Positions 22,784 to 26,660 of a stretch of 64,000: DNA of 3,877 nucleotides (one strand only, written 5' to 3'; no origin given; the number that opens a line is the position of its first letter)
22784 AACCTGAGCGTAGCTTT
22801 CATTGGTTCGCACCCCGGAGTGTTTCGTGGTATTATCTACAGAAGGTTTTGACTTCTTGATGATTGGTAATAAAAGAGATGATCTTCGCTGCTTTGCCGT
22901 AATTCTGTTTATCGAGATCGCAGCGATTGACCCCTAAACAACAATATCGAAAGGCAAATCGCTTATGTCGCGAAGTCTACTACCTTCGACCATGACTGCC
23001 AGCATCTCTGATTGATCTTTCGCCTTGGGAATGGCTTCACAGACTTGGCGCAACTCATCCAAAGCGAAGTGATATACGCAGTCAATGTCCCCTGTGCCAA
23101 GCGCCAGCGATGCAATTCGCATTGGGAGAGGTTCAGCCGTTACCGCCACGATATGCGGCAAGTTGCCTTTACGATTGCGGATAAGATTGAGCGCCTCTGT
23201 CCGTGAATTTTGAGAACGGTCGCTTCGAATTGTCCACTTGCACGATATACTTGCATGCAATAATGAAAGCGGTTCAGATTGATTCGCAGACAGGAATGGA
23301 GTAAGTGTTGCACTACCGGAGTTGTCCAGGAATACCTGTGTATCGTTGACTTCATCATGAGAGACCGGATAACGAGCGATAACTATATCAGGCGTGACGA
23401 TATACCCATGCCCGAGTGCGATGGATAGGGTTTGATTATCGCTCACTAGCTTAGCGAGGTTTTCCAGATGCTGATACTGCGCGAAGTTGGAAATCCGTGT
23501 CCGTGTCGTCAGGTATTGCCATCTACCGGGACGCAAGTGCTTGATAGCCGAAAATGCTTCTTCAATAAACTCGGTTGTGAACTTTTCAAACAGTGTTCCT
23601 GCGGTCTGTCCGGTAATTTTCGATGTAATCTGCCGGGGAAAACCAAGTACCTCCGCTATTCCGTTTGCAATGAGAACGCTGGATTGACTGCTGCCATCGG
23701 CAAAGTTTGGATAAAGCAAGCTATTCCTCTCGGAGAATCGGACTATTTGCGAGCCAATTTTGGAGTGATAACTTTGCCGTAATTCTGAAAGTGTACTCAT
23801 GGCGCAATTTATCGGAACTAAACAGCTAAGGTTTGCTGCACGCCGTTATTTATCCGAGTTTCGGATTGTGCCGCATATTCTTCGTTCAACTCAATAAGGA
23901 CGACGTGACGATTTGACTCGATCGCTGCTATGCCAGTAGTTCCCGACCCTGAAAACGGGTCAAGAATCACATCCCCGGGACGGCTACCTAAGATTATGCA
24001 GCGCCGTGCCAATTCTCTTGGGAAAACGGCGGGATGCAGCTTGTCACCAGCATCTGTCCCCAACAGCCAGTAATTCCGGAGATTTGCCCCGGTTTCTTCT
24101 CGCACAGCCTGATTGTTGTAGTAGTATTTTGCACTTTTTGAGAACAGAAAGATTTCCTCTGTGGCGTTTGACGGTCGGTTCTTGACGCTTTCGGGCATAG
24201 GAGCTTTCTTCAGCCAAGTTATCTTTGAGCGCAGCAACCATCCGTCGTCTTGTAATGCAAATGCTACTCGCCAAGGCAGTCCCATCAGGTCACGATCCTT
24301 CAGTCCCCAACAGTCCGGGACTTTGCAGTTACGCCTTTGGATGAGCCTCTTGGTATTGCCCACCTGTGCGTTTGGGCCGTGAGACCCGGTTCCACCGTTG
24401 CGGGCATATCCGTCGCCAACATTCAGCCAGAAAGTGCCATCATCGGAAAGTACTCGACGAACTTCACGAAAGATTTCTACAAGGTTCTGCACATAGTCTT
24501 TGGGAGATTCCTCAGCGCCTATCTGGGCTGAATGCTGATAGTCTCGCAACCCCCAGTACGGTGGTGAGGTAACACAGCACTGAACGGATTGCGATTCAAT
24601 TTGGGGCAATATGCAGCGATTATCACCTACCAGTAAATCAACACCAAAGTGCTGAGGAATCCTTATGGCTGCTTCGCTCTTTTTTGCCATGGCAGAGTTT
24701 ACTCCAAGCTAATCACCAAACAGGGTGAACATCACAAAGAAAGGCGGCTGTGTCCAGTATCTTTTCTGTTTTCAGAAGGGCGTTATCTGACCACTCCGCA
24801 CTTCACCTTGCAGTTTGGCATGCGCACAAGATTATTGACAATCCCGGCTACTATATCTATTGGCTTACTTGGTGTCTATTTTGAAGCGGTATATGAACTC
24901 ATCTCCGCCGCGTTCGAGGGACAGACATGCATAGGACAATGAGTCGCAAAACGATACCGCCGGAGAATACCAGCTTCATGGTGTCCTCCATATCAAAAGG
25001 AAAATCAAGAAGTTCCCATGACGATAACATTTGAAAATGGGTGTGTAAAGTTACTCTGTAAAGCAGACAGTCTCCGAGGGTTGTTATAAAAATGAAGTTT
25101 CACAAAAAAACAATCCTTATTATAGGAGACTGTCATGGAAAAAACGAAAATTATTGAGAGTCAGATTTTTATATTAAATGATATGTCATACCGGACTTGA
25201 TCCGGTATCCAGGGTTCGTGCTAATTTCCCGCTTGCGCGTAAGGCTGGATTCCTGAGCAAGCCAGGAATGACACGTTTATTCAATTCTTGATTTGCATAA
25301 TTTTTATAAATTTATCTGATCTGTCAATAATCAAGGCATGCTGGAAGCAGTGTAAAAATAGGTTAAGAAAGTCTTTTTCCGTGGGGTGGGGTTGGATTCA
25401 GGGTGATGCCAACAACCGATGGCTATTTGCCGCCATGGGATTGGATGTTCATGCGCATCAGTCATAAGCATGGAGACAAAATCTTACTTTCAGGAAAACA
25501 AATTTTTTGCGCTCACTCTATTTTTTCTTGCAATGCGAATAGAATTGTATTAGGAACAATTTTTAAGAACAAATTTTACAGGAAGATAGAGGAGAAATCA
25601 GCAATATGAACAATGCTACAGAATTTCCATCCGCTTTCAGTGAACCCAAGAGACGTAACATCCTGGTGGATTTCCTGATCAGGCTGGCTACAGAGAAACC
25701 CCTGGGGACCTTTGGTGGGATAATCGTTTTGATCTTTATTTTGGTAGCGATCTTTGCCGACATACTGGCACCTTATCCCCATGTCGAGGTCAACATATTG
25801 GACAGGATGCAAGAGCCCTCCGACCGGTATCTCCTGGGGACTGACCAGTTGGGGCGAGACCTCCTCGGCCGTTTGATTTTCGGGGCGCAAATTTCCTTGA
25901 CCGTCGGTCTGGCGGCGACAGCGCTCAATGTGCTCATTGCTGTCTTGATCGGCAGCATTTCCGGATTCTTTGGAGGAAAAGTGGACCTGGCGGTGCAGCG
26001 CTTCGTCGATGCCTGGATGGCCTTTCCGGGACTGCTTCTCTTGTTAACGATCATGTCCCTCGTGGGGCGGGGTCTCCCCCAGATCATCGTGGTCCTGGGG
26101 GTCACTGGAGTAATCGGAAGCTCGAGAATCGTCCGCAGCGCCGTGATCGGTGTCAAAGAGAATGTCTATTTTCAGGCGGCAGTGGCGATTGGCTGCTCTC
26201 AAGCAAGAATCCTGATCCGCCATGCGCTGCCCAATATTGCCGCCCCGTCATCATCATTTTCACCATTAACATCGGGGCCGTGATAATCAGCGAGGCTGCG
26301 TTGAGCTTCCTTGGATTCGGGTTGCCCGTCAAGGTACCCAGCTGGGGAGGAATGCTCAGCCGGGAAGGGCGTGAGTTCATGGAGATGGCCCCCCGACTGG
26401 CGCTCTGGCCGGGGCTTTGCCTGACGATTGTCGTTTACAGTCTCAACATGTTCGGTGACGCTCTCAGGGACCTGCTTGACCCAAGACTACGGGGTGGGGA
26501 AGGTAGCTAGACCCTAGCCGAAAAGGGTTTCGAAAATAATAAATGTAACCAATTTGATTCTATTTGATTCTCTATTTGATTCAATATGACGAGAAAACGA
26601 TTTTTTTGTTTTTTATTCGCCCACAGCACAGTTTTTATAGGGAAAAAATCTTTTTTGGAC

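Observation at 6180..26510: Unusually high density of decaying genes, suggesting ongoing genome erosion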

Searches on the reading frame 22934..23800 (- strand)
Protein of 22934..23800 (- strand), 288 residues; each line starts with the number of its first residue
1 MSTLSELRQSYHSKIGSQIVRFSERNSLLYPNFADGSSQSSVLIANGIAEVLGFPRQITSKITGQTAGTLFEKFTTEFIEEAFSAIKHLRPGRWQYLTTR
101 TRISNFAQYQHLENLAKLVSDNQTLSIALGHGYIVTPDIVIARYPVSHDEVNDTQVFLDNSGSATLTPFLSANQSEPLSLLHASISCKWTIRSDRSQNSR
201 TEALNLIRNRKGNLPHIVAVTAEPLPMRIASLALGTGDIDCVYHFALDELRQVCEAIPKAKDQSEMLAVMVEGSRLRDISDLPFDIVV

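Call 8: search_protein_families(library=pfam, proteins=[window:22934-23800:-], max_evalue=0.01)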
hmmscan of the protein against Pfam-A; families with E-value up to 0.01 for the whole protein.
window:22934-23800:- (288 aa): 1 family
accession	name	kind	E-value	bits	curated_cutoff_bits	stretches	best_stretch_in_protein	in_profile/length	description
PF09015.16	NgoMIV_restric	-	3.8e-104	348.2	23.2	1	11-288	1-275/275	NgoMIV restriction enzyme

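Call 34: find_encoding_contigs(protein=window:22934-23800:-, flank=10000, max_places=10)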
Protein window:22934-23800:- (288 aa): 4 contigs read that carry it; 4 places shown.
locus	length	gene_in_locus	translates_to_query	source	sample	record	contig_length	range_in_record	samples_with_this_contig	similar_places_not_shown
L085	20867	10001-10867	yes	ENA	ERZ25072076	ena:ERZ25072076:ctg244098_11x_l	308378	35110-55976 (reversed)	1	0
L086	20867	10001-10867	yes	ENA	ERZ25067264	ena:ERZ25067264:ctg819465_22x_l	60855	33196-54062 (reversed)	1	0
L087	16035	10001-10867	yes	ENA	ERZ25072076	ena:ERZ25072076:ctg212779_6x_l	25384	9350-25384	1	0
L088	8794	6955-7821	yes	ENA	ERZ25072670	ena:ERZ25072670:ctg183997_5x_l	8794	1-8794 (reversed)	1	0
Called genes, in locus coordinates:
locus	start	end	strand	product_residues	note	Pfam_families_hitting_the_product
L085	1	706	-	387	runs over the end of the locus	PF20511:PMI_typeI_cat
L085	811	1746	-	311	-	PF01145:Band_7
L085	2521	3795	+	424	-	PF27522:YDMC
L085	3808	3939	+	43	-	-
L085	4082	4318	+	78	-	PF04255:DUF433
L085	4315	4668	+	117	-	PF18480:DUF5615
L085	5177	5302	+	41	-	-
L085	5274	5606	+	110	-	PF13384:HTH_23 (weak), PF13518:HTH_28 (faint), PF13551:HTH_29 (weak), PF13565:HTH_32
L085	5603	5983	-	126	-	-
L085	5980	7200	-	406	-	PF07690:MFS_1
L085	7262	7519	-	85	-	-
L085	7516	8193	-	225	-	PF12911:OppC_N (weak), PF00528:BPD_transp_1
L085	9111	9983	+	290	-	PF01555:N6_N4_Mtase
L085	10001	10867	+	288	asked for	PF09015:NgoMIV_restric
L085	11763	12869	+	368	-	PF08240:ADH_N, PF16912:Glu_dehyd_C (weak), PF00107:ADH_zinc_N, PF13602:ADH_zinc_N_2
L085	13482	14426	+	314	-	PF00296:Bac_luciferase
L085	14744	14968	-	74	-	-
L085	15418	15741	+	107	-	PF10387:DUF2442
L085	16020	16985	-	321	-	PF12911:OppC_N, PF00528:BPD_transp_1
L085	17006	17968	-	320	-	PF19300:BPD_transp_1_N, PF00528:BPD_transp_1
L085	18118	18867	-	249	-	PF00496:SBP_bac_5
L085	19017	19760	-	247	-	-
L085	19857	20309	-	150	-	PF22019:GlgB_N, PF02922:CBM_48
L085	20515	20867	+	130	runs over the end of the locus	PF00903:Glyoxalase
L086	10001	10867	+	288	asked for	PF09015:NgoMIV_restric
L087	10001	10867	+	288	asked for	PF09015:NgoMIV_restric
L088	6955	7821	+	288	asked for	PF09015:NgoMIV_restric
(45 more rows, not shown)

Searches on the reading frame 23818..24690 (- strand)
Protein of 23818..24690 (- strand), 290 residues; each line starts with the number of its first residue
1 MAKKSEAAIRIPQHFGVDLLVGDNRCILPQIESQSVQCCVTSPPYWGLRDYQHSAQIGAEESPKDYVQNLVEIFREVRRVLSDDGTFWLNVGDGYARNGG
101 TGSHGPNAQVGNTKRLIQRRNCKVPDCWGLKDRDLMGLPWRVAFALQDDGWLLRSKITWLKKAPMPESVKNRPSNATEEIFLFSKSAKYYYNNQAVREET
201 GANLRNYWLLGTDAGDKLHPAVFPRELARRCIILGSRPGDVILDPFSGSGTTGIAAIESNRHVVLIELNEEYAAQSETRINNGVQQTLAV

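Call 20: find_encoding_contigs(protein=window:23818-24690:-, flank=10000, max_places=10)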
Protein window:23818-24690:- (290 aa): 1 contig read that carries it; 1 place shown.
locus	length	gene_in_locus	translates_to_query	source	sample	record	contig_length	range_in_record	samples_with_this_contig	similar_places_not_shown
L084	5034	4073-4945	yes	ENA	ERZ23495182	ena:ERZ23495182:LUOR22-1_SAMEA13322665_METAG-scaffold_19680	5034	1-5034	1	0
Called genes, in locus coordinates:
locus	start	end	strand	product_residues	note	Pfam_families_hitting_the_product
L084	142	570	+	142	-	PF13384:HTH_23, PF13518:HTH_28 (weak), PF13551:HTH_29, PF13565:HTH_32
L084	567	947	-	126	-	-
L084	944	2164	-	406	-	PF07690:MFS_1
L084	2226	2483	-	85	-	-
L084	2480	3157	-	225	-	PF12911:OppC_N (weak), PF00528:BPD_transp_1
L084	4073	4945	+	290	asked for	PF01555:N6_N4_Mtase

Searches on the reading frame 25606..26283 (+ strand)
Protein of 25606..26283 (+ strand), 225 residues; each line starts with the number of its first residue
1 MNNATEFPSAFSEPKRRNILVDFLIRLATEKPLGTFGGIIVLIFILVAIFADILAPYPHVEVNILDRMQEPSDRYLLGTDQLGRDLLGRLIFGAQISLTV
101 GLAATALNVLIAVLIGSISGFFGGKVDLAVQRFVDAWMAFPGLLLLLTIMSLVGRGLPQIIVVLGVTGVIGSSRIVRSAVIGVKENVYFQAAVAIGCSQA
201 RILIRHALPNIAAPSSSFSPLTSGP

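Call 5: search_protein_families(library=pfam, proteins=[window:25606-26283:+], max_evalue=0.01)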
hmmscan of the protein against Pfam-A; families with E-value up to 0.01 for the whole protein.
window:25606-26283:+ (225 aa): 2 families
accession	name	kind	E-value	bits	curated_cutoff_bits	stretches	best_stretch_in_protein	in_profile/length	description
PF00528.27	BPD_transp_1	-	5.6e-15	56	26.4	1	112-219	1-114/184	Binding-protein-dependent transport system inner membrane component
PF12911.12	OppC_N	-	1.3e-06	28.6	23.9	1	31-67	13-49/53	N-terminal TM domain of oligopeptide transport permease C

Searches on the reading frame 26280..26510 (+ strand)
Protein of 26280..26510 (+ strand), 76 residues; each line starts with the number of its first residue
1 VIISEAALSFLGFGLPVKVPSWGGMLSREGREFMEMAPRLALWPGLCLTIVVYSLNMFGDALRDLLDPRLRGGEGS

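Call 23: search_protein_families(library=pfam, proteins=[window:26280-26510:+], max_evalue=0.01)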
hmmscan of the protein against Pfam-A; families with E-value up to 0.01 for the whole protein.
window:26280-26510:+ (76 aa): 1 family
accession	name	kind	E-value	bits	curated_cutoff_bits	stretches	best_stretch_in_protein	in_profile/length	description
PF00528.27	BPD_transp_1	-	1.1e-05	25.7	26.4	1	2-71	122-183/184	Binding-protein-dependent transport system inner membrane component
